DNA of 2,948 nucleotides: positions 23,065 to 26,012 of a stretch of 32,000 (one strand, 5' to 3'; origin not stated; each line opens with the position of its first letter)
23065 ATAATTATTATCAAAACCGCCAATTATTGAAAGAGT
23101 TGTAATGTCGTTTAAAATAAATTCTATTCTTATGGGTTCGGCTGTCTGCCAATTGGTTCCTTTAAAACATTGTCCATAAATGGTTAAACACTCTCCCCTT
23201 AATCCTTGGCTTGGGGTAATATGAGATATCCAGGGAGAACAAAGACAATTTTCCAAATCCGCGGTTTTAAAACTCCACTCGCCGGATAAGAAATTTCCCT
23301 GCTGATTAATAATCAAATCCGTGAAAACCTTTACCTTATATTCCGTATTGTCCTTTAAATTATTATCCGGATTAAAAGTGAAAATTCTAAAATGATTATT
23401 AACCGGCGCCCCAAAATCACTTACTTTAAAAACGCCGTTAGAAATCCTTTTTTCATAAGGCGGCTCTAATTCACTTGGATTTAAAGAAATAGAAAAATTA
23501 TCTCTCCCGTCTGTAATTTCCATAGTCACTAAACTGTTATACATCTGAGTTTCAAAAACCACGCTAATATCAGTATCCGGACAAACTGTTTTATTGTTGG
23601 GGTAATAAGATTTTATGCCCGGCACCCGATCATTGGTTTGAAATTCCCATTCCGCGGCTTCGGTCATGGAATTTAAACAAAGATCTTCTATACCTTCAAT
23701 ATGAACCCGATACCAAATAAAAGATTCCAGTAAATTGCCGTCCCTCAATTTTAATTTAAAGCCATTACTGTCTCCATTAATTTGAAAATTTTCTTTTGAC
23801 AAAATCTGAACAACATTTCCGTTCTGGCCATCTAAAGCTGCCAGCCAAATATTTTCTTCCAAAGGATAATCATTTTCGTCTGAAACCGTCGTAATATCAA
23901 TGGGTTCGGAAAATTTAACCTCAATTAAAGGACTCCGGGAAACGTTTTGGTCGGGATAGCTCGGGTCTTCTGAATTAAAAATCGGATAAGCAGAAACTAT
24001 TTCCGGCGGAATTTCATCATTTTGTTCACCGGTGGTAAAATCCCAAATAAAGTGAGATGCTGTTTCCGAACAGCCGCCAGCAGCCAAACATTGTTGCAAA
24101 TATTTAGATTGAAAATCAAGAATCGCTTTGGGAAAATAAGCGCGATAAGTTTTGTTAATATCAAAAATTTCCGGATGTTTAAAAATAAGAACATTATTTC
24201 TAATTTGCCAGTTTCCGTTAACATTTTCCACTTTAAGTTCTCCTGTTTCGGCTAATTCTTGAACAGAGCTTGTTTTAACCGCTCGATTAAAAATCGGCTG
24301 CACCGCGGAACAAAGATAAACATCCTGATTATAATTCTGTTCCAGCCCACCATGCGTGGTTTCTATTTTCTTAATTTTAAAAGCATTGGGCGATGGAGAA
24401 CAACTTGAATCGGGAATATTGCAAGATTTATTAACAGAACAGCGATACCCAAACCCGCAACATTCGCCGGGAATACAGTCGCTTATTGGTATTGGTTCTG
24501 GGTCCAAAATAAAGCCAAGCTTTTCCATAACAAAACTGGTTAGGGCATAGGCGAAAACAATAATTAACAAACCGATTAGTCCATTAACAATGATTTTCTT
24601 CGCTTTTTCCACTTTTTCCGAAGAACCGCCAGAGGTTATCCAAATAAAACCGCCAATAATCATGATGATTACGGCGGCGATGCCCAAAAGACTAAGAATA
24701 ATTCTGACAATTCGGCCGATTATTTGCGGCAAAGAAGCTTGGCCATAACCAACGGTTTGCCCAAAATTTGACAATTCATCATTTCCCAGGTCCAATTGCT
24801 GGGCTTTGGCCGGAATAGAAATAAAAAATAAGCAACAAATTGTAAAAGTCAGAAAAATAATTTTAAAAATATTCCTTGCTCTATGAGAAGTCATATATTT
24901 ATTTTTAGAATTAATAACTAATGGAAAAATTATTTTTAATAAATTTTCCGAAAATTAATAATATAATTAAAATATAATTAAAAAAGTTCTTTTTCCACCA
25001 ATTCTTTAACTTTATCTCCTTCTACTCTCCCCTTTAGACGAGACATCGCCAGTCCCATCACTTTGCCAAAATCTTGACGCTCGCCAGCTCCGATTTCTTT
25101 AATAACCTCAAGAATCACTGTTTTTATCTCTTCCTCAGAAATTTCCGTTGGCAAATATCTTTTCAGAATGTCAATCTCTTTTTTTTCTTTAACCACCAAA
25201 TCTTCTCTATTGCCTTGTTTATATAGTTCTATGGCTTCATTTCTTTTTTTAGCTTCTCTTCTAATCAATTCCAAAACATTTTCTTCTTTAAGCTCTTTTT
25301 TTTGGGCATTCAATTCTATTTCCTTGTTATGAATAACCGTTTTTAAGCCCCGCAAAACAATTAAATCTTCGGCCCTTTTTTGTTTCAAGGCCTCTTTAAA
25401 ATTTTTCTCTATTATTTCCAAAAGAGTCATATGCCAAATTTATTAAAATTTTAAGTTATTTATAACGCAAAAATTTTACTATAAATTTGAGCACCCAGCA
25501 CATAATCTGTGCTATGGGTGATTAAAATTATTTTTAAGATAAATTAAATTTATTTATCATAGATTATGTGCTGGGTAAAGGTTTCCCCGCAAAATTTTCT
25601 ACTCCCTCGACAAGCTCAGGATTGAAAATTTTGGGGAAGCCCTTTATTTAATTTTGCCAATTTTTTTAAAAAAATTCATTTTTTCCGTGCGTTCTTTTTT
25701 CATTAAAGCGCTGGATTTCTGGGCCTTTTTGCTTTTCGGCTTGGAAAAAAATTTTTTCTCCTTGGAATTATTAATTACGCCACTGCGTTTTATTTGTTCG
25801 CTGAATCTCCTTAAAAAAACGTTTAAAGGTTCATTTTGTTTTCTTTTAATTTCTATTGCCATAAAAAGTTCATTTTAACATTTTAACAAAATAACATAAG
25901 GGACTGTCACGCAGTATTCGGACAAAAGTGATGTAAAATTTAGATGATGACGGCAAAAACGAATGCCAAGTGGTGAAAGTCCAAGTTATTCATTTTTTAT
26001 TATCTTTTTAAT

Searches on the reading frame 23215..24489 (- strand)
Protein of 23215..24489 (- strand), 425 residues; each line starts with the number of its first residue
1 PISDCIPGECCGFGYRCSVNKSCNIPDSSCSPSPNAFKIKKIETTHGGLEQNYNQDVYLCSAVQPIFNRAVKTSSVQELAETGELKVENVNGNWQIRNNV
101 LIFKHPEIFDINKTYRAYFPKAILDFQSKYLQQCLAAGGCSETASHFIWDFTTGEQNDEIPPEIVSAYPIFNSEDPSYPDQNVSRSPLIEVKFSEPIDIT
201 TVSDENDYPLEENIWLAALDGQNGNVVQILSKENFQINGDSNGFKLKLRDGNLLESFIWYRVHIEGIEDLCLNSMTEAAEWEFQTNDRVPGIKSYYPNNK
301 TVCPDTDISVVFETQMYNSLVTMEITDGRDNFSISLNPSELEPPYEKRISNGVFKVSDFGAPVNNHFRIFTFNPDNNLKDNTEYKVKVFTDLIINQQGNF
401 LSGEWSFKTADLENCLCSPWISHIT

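Call 45: search_protein_families(library=pfam, proteins=[window:23215-24489:-], max_evalue=1)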
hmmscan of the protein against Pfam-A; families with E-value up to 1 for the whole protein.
window:23215-24489:- (425 aa): 1 family
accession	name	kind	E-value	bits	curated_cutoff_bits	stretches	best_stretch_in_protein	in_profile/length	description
PF13205.12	Big_5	-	2.7e-20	73.5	23.6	3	290-409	5-105/105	Bacterial Ig-like domain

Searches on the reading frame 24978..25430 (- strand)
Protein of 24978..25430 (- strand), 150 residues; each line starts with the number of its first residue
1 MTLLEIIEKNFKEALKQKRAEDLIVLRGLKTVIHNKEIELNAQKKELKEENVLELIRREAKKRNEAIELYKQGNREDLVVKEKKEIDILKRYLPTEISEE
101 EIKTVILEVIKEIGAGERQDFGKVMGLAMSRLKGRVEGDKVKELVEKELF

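Call 7: search_protein_families(library=pfam, proteins=[window:24978-25430:-])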
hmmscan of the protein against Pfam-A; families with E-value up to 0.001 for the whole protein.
window:24978-25430:- (150 aa): 2 families
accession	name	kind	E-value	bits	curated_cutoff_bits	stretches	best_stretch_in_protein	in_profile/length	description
PF09424.15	YqeY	-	1.3e-39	136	27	1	7-149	4-143/143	Yqey-like protein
PF02637.23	GatB_Yqey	-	0.00048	20.5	27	1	95-149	86-148/148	GatB domain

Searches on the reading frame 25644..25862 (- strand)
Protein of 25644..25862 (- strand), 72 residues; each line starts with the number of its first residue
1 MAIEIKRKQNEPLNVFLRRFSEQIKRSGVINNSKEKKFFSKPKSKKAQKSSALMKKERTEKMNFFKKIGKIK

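Call 75: search_protein_families(library=pfam, proteins=[window:25644-25862:-], max_evalue=0.001)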
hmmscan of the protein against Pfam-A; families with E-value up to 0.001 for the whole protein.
window:25644-25862:- (72 aa): 1 family
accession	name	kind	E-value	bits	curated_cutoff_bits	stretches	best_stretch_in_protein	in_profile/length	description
PF01165.25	Ribosomal_S21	-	2.3e-07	30.9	27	1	5-58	2-55/55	Ribosomal protein S21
